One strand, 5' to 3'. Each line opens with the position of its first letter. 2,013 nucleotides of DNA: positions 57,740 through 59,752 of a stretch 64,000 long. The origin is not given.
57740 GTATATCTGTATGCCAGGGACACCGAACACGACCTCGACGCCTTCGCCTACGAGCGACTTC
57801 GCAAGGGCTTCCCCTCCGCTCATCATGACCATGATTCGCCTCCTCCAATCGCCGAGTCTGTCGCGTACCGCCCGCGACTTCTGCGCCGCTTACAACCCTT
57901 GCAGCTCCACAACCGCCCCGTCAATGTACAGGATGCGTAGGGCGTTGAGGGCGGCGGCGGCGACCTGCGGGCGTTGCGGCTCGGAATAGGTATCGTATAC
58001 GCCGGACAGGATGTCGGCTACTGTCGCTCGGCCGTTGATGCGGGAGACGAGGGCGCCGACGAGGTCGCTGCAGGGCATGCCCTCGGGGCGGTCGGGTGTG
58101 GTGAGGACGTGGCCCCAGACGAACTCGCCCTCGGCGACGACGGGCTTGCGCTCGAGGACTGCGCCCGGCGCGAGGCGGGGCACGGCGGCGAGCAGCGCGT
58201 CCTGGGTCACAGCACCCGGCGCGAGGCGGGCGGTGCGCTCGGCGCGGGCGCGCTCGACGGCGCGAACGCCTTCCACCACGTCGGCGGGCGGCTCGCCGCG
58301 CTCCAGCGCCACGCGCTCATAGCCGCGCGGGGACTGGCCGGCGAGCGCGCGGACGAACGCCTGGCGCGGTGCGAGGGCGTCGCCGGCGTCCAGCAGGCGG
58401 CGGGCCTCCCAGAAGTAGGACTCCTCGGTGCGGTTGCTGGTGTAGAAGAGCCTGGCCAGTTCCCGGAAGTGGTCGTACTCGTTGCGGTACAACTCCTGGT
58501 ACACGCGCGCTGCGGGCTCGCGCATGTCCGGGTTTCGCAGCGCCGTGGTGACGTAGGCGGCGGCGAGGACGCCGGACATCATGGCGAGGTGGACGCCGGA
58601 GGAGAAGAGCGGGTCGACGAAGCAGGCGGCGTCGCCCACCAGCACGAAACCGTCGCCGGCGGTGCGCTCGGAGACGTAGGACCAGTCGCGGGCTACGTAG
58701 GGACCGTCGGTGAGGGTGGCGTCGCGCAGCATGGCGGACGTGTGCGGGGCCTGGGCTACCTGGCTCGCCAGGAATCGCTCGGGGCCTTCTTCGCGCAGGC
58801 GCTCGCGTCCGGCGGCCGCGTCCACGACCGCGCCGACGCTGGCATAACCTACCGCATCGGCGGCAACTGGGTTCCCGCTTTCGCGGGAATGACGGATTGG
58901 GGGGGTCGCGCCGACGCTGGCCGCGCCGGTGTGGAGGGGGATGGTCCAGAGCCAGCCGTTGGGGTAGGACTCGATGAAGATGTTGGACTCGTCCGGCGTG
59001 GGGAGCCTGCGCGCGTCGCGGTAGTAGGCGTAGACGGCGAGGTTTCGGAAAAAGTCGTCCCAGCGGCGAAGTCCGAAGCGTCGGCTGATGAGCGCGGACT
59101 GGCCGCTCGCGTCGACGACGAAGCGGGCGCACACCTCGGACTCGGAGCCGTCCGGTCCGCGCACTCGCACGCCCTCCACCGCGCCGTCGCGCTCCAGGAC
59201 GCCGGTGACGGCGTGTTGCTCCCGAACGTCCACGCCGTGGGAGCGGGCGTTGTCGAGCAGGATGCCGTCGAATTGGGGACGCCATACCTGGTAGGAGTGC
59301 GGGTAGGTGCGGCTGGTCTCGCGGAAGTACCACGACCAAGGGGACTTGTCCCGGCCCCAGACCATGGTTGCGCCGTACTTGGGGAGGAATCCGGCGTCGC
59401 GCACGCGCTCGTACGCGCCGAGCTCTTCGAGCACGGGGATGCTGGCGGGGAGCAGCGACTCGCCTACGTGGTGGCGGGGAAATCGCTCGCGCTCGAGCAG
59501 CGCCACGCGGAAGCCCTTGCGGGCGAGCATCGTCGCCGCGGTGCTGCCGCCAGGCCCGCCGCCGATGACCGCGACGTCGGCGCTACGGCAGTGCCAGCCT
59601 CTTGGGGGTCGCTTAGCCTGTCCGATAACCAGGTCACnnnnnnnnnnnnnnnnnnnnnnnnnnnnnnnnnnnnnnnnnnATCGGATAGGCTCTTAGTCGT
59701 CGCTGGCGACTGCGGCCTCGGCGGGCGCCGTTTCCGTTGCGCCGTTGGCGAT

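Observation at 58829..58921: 63-bp palindromic mini-element inserted in frame in a halogenase-like gene with a perfect 15-bp target duplication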

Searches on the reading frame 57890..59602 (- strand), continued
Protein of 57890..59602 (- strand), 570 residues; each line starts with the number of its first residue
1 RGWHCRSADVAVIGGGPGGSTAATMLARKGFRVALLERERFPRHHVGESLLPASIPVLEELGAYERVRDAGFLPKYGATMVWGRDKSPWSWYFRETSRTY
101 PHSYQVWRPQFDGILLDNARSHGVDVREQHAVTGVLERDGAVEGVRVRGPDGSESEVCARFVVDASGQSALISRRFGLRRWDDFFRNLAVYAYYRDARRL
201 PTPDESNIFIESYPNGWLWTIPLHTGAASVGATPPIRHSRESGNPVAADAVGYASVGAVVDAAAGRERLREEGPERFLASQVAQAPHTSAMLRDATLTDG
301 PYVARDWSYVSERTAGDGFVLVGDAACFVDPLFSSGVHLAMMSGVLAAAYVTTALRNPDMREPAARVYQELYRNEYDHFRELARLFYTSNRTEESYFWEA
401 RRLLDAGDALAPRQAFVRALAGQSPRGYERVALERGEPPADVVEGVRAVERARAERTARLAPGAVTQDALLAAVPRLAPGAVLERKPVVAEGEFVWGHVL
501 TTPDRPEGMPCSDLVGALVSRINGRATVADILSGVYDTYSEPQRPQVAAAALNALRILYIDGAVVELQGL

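Call 17: find_encoding_contigs(protein=P0005, flank=3000, max_places=2)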
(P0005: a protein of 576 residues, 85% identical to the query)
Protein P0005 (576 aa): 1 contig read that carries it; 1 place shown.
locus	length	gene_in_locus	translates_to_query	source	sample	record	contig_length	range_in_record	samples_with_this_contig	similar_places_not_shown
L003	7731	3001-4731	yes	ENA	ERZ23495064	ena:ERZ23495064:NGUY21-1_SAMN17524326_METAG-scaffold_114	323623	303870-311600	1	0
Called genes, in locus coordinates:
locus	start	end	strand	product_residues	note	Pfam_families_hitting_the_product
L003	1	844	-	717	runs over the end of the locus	-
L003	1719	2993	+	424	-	PF00296:Bac_luciferase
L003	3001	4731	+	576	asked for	PF00070:Pyr_redox (faint), PF01266:DAO (weak), PF01494:FAD_binding_3, PF04820:Trp_halogenase, PF07992:Pyr_redox_2 (weak), PF12831:FAD_oxidored, PF13450:NAD_binding_8 (weak), PF04820:Trp_halogenase, +2 more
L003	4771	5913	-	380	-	PF00012:HSP70 (faint)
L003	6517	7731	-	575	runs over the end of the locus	-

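Call 18: find_encoding_contigs(protein=P0006, flank=3000, max_places=2)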
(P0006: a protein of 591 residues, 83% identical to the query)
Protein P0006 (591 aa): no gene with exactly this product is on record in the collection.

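Call 22: find_related_loci(query=window:57890-59602:-, collection=genome_contigs, flank=10000)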
Query window:57890-59602:- (570 aa) in genome_contigs; peptide patterns used: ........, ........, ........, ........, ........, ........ (x = any residue, [..] = any of these).
205 stretches matched a pattern; 188 encode a relative of the query (tblastn E <= 1e-3); the best 80 are kept; 80 distinct loci.
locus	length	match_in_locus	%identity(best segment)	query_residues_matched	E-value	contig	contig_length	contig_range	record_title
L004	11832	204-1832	88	2-570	0e+0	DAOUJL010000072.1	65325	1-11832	MAG TPA_asm: Dehalococcoidia bacterium isolate S32_262 k113_3442207, whole genome shotgun sequence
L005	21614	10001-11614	86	7-570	0e+0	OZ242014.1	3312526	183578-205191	MAG: Dehalococcoidia bacterium isolate dc00a5be-81f4-4acd-b4e2-246381d7a392 genome assembly, chromosome: 1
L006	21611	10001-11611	87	8-570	0e+0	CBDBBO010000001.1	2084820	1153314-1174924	MAG: Dehalococcoidia bacterium isolate 1b2ae8b5-6dc1-4ab8-aaf0-c904fb0211c2 genome assembly, contig: contig_1, whole gen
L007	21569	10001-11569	85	20-568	0e+0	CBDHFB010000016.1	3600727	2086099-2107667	MAG: Dehalococcoidia bacterium isolate 5892fe59-49e4-48a8-8c95-40c51a55cd3e genome assembly, contig: contig_12, whole ge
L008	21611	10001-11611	83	8-570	0e+0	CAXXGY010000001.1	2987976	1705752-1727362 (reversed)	MAG: Dehalococcoidia bacterium isolate ef083763-748f-45eb-9ac4-f22ebc1e21af genome assembly, contig: contig_1, whole gen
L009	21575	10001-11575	84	20-570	0e+0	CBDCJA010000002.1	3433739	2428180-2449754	MAG: Dehalococcoidia bacterium isolate 74759a26-e43e-47b4-bd7b-8cfaae66933d genome assembly, contig: contig_2, whole gen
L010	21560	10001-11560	83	25-570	0e+0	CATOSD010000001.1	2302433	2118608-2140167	MAG: uncultured Dehalococcoidia bacterium isolate 4f5989e1-1bb7-4cc9-858f-0bb28372e22c genome assembly, contig: contig_1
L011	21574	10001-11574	87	20-570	0e+0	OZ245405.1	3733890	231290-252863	MAG: Dehalococcoidia bacterium isolate 4242a2cd-c548-43ce-a6cb-d471f6a5c9d8 genome assembly, chromosome: 1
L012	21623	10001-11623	59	7-569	0e+0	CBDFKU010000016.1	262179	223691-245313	MAG: Dehalococcoidia bacterium isolate a7bf128d-a2e1-49ec-b4e9-dcd6821f012d genome assembly, contig: contig_16, whole ge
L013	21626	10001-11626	57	7-570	0e+0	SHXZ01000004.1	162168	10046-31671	MAG: Dehalococcoidia bacterium isolate Baikal-deep-G106 BACOMB-C146, whole genome shotgun sequence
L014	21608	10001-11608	57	7-567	0e+0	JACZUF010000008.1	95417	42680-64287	MAG: Chloroflexota bacterium isolate B15T1B11 B15T1B11_NODE45, whole genome shotgun sequence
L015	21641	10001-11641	55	6-570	0e+0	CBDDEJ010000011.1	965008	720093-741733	MAG: Dehalococcoidia bacterium isolate 49c8d7ff-4838-46bf-a9ef-c42a27772ead genome assembly, contig: contig_11, whole ge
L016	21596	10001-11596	57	17-570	0e+0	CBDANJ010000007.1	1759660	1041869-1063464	MAG: Dehalococcoidia bacterium isolate 1adee7ed-d6c2-401a-a923-f2c387bbb7f6 genome assembly, contig: contig_6, whole gen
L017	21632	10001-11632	56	7-570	0e+0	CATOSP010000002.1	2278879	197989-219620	MAG: uncultured Dehalococcoidia bacterium isolate 286066b2-4084-4aa5-9e65-18c9001dea11 genome assembly, contig: contig_2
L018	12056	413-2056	56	7-570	0e+0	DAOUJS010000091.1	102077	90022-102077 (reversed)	MAG TPA_asm: Dehalococcoidia bacterium isolate S34_277 k113_289274, whole genome shotgun sequence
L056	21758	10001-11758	53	24-567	0e+0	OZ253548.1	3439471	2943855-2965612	MAG: Dehalococcoidia bacterium isolate 601e0476-adb4-49b6-be5a-42d8628e722d genome assembly, chromosome: 1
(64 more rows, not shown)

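Call 34: list_cluster_members(proteins=[window:57890-59530:-, P0001, P0002, P0003, P0004, P0005, P0006, P0008, P0010, P0012])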
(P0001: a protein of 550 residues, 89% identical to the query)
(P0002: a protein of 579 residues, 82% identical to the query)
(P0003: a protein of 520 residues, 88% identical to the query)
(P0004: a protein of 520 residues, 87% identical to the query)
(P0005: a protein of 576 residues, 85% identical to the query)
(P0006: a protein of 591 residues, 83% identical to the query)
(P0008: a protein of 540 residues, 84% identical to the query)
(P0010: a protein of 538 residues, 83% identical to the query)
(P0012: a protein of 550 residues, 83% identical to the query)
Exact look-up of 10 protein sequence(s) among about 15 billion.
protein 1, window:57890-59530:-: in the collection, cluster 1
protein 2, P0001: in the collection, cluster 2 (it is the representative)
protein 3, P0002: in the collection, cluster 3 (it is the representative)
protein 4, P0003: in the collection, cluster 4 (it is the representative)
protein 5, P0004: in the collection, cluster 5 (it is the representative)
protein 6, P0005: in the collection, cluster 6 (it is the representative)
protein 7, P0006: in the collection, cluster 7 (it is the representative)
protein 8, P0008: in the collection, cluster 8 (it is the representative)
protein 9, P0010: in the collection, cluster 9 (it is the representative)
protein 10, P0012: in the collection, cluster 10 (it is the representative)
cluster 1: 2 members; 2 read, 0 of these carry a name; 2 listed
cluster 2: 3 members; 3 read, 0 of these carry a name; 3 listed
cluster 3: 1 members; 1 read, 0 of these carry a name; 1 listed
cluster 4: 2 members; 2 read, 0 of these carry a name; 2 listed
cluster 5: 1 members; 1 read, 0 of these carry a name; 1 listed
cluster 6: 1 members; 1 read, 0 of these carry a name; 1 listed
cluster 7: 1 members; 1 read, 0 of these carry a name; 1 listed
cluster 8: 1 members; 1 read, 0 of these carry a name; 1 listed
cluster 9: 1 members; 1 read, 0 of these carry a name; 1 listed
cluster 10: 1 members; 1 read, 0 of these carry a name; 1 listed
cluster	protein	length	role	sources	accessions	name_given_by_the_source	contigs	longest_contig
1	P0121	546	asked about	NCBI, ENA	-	-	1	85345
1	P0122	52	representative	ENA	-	-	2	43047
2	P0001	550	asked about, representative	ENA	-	-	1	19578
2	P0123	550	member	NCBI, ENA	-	-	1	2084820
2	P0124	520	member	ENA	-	-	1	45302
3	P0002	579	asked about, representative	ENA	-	-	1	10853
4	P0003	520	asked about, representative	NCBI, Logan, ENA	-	-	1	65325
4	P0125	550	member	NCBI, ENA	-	-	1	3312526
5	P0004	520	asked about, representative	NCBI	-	-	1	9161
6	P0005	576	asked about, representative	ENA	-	-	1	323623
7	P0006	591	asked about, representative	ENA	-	-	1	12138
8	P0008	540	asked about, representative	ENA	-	-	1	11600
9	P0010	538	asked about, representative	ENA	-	-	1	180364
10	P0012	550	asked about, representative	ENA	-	-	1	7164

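Call 48: predict_structure(alignment_id=A1)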
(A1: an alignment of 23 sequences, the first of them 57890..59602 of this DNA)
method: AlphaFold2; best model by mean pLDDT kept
length: 570 residues; sequences in the alignment: 23
mean_pLDDT: 74.1   pTM: 0.75
mean pLDDT of the five models: 74.1, 74.0, 73.3, 66.8, 52.1
residues with pLDDT >= 90: 179; 70-90: 188; 50-70: 101; < 50: 102
segments of 3 or more residues with pLDDT < 50: 1-4, 76-98, 202-210, 223-250, 325-333, 391-394, 420-439
pLDDT, mean of each block of 10 residues (from residue 1): 65 91 96 83 55 79 85 51 36 45 68 91 93 91 94 94 85 86 75 76 42 57 40 24 38 71 78 89 76 84 74 90 58 63 92 96 92 78 62 53 63 52 41 42 60 84 84 94 90 90 80 90 95 91 91 91 87
secondary structure, 60 per line:
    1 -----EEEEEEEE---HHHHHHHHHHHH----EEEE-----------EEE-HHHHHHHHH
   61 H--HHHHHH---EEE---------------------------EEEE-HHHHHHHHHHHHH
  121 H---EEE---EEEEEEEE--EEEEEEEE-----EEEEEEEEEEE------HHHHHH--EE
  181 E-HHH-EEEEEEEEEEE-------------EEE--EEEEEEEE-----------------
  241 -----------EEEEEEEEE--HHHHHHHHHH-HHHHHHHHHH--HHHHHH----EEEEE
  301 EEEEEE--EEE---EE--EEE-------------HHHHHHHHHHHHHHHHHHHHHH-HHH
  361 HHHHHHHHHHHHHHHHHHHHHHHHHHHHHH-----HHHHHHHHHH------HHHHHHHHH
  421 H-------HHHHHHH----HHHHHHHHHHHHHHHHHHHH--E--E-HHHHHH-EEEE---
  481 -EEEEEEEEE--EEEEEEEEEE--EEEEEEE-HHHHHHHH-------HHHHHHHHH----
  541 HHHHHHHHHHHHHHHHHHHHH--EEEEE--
elements in order: E6-13 H17-28 E33-36 E48-50 H52-61 H64-69 E73-75 E103-106 H108-121 E125-127 E131-138 E141-148 E154-164 H171-176 E179-181 E187-197 E211-213 E216-223 E252-260 H263-272 H274-283 H286-291 E296-306 E309-311 E319-321 H335-356 H358-390 H396-405 H412-421 H429-435 H440-459 H467-472 E474-477 E482-490 E493-502 E505-511 H513-520 H528-536 H541-561 E564-568

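Call 58: search_protein_families(library=pfam, proteins=[L012:5487-5750:-], max_evalue=0.01)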
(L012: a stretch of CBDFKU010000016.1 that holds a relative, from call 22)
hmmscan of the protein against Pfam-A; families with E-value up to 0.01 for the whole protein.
L012:5487-5750:- (88 aa): 1 family
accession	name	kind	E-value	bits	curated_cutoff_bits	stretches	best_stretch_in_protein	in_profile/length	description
PF01541.30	GIY-YIG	-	4.7e-15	56.1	22.6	1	2-71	5-76/78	GIY-YIG catalytic domain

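Call 69: fold_search(model_id=the predicted structure, library=pdb)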
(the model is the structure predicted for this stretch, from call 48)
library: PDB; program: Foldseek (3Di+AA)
matches with E <= 10: 1768; with E <= 0.001: 1239
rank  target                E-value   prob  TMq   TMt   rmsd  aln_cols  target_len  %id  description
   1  3i3l                  5.5e-32  1.00  0.63  0.65   9.0       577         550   28  Crystal structure of CmlS, a flavin-dependent halogenase (released 2010-03-09)
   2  8zop                  1.9e-31  1.00  0.57  0.79   7.0       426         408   35  Structure of FasV in complex with FAD (released 2025-04-02)
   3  3e1t                  4.3e-29  1.00  0.58  0.74   7.1       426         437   38  Structure and action of the myxobacterial chondrochloren halogenase CndH, a new variant of FAD-dependent halogenases (released 2009-02-24)
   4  8gu0_B                4.7e-26  1.00  0.55  0.68   9.7       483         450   25  Crystal structure of a fungal halogenase RadH (released 2023-07-26)
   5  8gu0_A                1.4e-25  1.00  0.56  0.70   9.3       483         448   26  Crystal structure of a fungal halogenase RadH (released 2023-07-26)
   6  5bul                  3.0e-24  1.00  0.53  0.76   8.8       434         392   27  Structure of flavin-dependent brominase Bmp2 triple mutant Y302S F306V A345W (released 2016-03-09)
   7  3nix_A                1.4e-23  1.00  0.56  0.76   6.9       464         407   25  Crystal structure of flavoprotein/dehydrogenase from Cytophaga hutchinsonii. Northeast Structural Genomics Consortium  (released 2010-06-30)
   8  5dbj_A                1.7e-23  1.00  0.55  0.71   7.5       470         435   28  Crystal structure of halogenase PltA (released 2015-10-07)
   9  5bva                  2.0e-23  1.00  0.55  0.77   7.6       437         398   26  Structure of flavin-dependent brominase Bmp2 (released 2016-03-09)
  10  5buk_A                2.0e-23  1.00  0.53  0.68   7.2       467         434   27  Structure of flavin-dependent chlorinase Mpy16 (released 2016-03-09)
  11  5buk_B                2.8e-23  1.00  0.53  0.69   7.8       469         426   28  Structure of flavin-dependent chlorinase Mpy16 (released 2016-03-09)
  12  7fco_B                3.1e-23  1.00  0.53  0.68   7.5       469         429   28  ChlB4 Halogenase (released 2022-03-16)
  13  5dbj_C                3.6e-23  1.00  0.55  0.71   7.4       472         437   28  Crystal structure of halogenase PltA (released 2015-10-07)
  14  5dbj_D                5.9e-23  1.00  0.55  0.71   8.3       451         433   28  Crystal structure of halogenase PltA (released 2015-10-07)
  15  7fco_A                9.2e-23  1.00  0.54  0.69   7.3       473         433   28  ChlB4 Halogenase (released 2022-03-16)
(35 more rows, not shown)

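Call 70: find_encoding_contigs(protein=window:57890-59530:-, flank=10000, max_places=3)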
Protein window:57890-59530:- (546 aa): no gene with exactly this product is on record in the collection.

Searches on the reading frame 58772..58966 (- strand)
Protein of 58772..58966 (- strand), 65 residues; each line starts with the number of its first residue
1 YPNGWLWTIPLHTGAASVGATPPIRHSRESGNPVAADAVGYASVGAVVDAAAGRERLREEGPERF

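Call 29: find_homologous_proteins(query=window:58772-58966:-, max_evalue=10)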
Query seq(65 aa): 10 candidates shared short words with the query, none scored E <= 10.
